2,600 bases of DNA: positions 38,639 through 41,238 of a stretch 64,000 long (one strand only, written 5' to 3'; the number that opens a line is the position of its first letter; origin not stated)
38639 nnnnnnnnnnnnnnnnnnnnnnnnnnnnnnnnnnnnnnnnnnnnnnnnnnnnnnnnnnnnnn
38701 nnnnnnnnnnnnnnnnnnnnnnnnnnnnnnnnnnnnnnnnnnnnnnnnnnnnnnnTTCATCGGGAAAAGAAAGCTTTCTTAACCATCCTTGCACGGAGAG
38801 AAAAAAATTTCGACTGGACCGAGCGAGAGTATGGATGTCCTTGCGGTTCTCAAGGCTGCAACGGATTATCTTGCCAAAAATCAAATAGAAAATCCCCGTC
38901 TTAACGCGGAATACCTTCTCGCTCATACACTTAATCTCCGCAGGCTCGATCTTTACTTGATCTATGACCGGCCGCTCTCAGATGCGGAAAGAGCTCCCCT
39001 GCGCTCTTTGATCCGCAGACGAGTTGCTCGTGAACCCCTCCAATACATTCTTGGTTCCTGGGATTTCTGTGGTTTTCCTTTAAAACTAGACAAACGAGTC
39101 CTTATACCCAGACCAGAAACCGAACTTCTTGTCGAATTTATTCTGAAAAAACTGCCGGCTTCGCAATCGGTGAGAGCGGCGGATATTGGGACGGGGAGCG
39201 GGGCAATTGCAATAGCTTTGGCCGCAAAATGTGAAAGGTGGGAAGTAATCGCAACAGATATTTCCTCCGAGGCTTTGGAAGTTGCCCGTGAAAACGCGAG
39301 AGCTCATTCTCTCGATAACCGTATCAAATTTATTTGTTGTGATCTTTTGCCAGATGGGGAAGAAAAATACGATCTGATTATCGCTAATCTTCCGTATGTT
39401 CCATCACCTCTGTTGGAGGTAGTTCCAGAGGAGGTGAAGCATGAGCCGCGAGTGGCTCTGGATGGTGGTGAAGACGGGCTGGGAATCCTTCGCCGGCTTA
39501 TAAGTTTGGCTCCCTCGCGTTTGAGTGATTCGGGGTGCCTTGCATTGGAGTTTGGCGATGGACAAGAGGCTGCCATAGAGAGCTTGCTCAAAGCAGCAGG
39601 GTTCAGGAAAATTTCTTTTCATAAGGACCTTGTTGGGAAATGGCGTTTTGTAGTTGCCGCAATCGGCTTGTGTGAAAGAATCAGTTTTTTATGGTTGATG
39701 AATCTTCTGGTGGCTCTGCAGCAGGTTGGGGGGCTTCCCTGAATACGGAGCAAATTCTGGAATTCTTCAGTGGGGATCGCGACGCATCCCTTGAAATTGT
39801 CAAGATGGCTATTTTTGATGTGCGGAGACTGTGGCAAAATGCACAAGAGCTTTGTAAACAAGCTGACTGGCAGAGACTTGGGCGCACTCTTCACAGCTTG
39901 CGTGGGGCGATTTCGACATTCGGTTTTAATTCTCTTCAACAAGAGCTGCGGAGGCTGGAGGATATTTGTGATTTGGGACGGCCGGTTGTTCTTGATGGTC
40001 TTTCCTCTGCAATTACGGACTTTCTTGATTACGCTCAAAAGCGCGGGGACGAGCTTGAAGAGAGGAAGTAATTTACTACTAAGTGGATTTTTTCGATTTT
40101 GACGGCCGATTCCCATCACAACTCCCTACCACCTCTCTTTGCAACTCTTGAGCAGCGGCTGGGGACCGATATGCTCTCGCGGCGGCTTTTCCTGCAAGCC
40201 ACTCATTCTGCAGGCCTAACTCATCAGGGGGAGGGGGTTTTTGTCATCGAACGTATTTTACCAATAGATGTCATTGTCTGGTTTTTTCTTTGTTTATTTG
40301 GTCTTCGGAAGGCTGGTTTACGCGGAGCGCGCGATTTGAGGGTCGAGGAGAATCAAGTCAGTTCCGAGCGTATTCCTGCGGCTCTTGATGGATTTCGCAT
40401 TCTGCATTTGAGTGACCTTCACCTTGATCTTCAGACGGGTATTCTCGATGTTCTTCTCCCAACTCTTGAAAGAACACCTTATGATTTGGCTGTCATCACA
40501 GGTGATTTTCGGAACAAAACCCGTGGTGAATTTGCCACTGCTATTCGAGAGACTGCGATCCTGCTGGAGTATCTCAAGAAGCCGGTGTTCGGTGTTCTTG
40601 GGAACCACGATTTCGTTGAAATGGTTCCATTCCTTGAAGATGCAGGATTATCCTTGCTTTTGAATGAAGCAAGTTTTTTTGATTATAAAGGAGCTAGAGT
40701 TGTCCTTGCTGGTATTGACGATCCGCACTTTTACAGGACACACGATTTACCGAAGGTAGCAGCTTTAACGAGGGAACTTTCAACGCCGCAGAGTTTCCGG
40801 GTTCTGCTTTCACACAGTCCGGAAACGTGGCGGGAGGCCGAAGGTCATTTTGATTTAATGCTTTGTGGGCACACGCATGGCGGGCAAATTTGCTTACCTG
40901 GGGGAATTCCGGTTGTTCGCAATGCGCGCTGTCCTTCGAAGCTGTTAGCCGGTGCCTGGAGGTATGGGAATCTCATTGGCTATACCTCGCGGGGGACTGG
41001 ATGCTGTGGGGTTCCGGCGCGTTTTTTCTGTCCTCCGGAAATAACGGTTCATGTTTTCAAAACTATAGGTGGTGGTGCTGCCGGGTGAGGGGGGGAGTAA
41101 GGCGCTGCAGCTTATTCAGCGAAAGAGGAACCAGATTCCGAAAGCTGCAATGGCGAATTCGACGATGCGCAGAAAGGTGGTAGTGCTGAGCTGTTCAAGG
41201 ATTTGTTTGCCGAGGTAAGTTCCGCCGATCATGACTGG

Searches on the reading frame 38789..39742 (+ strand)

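Call 47: search_protein_families(library=pfam, proteins=[window:38789-39742:+], max_evalue=0.00001)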
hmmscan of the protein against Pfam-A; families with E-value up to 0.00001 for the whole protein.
window:38789-39742:+ (317 aa): 9 families
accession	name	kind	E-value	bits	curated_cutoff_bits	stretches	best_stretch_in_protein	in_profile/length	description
PF17827.6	PrmC_N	-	1.1e-22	80.8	23.4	1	20-89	2-71/71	PrmC N-terminal domain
PF05175.20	MTS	-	8.7e-16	58.5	23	1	116-203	21-108/170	Methyltransferase small domain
PF13649.12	Methyltransf_25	-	5e-13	50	27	1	131-210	2-83/97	Methyltransferase domain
PF13847.12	Methyltransf_31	-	2.1e-11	44.1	27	1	128-201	5-82/145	Methyltransferase domain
PF06325.19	PrmA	-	2.6e-11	44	22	1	128-201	163-234/296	Ribosomal protein L11 methyltransferase (PrmA)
PF08242.18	Methyltransf_12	-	2.3e-10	41.5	30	1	132-200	2-72/98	Methyltransferase domain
PF08241.18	Methyltransf_11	-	5.5e-08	33.8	21.2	1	132-200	2-67/95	Methyltransferase domain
PF12847.13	Methyltransf_18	-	1e-07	32.5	27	1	126-191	14-79/151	Methyltransferase domain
PF01170.24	UPF0020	-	2.9e-06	27.5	22.3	1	149-203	75-131/197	RMKL-like, methyltransferase domain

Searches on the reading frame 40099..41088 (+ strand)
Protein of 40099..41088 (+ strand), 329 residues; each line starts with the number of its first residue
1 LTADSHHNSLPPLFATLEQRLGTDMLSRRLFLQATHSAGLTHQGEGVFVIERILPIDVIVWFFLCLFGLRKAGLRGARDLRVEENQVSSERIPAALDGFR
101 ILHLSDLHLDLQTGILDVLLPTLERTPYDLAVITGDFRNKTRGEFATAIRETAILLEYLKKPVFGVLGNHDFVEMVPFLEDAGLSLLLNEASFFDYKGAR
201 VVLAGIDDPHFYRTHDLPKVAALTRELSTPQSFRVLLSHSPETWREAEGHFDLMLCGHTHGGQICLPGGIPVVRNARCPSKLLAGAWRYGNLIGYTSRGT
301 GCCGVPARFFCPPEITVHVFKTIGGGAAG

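Call 48: search_protein_families(library=pfam, proteins=[window:40099-41088:+], max_evalue=0.00001)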
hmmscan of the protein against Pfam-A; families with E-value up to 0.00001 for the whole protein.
window:40099-41088:+ (329 aa): 2 families
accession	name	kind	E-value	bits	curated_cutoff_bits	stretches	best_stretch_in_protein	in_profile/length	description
PF00149.33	Metallophos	-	9e-14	52.8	21.5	1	99-261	1-190/191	Calcineurin-like phosphoesterase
PF12850.12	Metallophos_2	-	7.3e-07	29.7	27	1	100-261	2-118/154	Calcineurin-like phosphoesterase superfamily domain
